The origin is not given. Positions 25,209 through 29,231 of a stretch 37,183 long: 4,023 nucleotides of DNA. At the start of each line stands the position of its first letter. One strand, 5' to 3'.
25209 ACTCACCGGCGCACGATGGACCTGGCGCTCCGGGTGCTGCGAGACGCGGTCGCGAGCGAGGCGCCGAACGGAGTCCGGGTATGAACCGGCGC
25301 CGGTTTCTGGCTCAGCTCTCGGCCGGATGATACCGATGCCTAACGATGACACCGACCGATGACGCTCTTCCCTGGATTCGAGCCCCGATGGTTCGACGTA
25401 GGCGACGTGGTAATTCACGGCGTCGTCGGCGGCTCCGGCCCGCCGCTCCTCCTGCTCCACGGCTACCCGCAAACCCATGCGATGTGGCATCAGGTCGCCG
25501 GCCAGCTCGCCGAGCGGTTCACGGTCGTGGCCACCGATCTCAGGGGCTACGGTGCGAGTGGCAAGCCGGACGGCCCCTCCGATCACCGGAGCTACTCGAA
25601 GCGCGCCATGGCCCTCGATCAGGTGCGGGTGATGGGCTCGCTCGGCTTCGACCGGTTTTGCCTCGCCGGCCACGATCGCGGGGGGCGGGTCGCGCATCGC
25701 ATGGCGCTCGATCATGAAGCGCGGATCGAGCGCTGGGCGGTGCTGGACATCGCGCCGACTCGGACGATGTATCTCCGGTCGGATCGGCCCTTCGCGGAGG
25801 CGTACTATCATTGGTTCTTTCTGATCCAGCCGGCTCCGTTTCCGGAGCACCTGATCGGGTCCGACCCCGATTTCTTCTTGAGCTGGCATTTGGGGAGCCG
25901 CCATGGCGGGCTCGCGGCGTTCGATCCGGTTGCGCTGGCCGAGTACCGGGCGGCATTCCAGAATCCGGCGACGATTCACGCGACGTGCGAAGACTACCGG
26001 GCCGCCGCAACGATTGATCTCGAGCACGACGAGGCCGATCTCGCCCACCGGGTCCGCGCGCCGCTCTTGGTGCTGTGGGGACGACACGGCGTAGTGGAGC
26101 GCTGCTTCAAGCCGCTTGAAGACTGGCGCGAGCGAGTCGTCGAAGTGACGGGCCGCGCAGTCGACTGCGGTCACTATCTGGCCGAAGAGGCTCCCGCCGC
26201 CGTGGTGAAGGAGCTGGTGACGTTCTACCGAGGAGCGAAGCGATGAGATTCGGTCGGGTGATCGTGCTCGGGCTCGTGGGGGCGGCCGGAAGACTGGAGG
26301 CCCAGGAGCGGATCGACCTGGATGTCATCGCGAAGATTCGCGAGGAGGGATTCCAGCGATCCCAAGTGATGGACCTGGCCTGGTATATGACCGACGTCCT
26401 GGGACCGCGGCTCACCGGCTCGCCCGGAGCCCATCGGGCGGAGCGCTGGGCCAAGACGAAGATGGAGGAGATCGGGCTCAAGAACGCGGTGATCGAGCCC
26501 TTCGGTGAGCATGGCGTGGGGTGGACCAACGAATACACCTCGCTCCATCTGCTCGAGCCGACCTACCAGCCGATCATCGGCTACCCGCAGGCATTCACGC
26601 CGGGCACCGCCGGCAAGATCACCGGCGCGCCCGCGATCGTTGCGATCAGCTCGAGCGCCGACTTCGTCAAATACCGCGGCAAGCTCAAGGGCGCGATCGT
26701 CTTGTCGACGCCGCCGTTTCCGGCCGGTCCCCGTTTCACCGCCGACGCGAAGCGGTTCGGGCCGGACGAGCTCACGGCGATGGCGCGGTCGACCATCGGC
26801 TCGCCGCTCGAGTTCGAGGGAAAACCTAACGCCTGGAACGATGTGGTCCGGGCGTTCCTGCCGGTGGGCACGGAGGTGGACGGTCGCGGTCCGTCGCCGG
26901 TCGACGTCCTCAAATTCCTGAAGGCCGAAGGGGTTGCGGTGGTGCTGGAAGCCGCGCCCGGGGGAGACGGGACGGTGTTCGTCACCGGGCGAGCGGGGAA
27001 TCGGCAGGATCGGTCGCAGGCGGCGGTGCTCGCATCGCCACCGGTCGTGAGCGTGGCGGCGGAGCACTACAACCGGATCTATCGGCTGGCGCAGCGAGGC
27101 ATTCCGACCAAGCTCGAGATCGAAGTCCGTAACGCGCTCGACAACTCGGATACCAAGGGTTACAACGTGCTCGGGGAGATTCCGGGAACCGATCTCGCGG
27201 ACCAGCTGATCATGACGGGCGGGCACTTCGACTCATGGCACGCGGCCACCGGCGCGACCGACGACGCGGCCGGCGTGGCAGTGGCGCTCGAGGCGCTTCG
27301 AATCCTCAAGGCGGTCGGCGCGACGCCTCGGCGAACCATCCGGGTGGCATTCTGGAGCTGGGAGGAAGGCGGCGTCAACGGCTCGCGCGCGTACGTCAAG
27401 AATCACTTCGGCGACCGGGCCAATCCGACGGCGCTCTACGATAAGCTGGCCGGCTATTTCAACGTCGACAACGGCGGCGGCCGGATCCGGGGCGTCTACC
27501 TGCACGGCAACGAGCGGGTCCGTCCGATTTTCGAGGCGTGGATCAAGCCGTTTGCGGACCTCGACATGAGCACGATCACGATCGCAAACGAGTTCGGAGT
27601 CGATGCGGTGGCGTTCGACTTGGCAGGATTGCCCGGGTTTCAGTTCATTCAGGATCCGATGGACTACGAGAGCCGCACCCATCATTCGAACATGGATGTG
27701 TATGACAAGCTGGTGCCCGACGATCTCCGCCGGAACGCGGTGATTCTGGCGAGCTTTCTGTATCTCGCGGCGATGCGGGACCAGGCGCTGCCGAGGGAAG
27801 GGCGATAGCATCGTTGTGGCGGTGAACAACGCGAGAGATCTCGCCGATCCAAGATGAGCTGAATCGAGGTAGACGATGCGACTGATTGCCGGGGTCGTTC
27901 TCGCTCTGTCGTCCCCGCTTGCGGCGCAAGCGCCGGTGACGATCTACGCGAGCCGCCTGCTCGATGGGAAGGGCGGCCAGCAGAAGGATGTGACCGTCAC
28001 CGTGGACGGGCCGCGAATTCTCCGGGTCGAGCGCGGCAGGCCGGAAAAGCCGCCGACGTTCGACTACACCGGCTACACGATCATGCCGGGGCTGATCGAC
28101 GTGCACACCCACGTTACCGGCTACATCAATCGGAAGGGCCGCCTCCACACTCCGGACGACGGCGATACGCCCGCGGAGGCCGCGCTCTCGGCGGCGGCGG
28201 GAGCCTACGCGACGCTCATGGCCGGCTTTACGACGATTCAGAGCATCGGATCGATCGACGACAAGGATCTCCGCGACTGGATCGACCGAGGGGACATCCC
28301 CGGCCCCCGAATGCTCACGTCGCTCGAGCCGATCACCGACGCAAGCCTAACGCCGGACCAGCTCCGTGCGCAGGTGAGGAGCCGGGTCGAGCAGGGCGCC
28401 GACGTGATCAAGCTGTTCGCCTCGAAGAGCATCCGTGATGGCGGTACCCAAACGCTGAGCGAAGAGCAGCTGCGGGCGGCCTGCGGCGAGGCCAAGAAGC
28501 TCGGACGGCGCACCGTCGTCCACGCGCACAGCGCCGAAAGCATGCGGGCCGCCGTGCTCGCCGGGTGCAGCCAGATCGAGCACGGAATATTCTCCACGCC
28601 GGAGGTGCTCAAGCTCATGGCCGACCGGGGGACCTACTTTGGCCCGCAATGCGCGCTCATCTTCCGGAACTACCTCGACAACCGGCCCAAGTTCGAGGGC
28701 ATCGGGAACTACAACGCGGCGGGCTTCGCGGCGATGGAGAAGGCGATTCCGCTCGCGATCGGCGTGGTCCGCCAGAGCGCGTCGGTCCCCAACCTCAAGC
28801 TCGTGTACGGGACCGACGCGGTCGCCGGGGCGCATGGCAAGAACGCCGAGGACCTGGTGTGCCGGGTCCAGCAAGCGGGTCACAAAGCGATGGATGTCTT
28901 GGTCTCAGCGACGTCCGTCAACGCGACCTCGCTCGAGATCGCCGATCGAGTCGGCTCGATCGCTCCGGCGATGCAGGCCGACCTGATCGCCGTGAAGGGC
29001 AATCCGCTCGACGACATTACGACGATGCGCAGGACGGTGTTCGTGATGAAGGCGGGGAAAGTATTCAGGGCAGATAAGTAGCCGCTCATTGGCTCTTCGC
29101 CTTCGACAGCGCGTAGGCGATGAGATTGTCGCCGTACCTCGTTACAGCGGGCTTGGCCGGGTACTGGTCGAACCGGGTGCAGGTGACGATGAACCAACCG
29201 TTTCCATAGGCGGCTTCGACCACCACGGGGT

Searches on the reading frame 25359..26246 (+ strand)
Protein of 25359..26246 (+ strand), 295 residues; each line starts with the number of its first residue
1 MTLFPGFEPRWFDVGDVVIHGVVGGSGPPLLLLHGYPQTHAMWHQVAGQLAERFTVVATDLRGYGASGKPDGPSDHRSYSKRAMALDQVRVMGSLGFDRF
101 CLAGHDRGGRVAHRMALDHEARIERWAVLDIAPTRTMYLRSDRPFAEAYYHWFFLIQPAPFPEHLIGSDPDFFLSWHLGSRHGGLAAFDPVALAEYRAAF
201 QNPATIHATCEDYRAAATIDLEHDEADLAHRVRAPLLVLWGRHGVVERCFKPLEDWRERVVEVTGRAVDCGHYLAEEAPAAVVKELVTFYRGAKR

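Call 7: search_protein_families(library=pfam, proteins=[window:25359-26246:+], max_evalue=0.001)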
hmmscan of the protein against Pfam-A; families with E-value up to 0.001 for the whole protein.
window:25359-26246:+ (295 aa): 3 families
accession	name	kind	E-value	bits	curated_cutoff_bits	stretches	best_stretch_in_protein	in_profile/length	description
PF00561.26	Abhydrolase_1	-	2.2e-26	93.5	25.8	1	28-278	1-244/245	alpha/beta hydrolase fold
PF12697.13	Abhydrolase_6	-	2.6e-15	58.1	26.3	1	30-284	1-216/217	Alpha/beta hydrolase family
PF12146.15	Hydrolase_4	-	3.2e-06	27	27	1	30-243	7-201/239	Serine aminopeptidase, S33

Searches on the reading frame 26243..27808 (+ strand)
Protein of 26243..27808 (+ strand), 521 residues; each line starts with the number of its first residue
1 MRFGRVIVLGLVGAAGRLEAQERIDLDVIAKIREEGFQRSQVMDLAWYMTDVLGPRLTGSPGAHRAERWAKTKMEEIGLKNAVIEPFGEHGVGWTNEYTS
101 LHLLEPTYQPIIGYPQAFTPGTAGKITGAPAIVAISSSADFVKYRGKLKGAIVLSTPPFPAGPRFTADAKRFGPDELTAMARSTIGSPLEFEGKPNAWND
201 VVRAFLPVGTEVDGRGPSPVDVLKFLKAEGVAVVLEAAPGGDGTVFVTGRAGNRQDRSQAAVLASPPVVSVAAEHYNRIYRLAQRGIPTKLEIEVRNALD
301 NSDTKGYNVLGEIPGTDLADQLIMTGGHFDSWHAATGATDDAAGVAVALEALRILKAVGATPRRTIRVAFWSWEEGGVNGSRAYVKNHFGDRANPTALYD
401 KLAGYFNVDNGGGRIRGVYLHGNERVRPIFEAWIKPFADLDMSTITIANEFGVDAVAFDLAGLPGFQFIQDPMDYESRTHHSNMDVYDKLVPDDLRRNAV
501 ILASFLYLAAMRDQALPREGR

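Call 7: search_protein_families(library=pfam, proteins=[window:26243-27808:+], max_evalue=0.001)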
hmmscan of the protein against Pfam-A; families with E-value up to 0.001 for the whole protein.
window:26243-27808:+ (521 aa): 2 families
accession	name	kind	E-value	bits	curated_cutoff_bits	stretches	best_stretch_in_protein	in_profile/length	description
PF04389.22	Peptidase_M28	-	2.3e-29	102.9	21.3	1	308-504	1-191/193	Peptidase family M28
PF01546.33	Peptidase_M20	-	3.7e-11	43.8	24.6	1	335-400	30-94/206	Peptidase family M20/M25/M40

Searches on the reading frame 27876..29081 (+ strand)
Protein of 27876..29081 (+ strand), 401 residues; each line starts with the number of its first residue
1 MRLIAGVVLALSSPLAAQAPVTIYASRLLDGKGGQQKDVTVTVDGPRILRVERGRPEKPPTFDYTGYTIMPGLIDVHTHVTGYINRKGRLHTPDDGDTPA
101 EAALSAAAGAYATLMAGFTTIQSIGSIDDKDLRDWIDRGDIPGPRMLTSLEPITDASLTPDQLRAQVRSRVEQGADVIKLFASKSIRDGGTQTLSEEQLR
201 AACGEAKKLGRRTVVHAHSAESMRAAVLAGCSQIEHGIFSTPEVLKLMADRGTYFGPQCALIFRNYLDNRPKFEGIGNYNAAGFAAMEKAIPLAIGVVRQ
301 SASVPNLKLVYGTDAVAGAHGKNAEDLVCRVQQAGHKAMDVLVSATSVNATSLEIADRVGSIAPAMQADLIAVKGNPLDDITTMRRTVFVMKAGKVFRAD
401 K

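Call 7: search_protein_families(library=pfam, proteins=[window:27876-29081:+], max_evalue=0.001)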
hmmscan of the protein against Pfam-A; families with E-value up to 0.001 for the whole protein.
window:27876-29081:+ (401 aa): 2 families
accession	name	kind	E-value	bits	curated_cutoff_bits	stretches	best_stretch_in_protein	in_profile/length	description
PF01979.26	Amidohydro_1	-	4.9e-30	105.4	25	1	68-396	1-344/345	Amidohydrolase family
PF07969.17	Amidohydro_3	-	1.9e-09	38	29.7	1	62-123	3-71/472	Amidohydrolase family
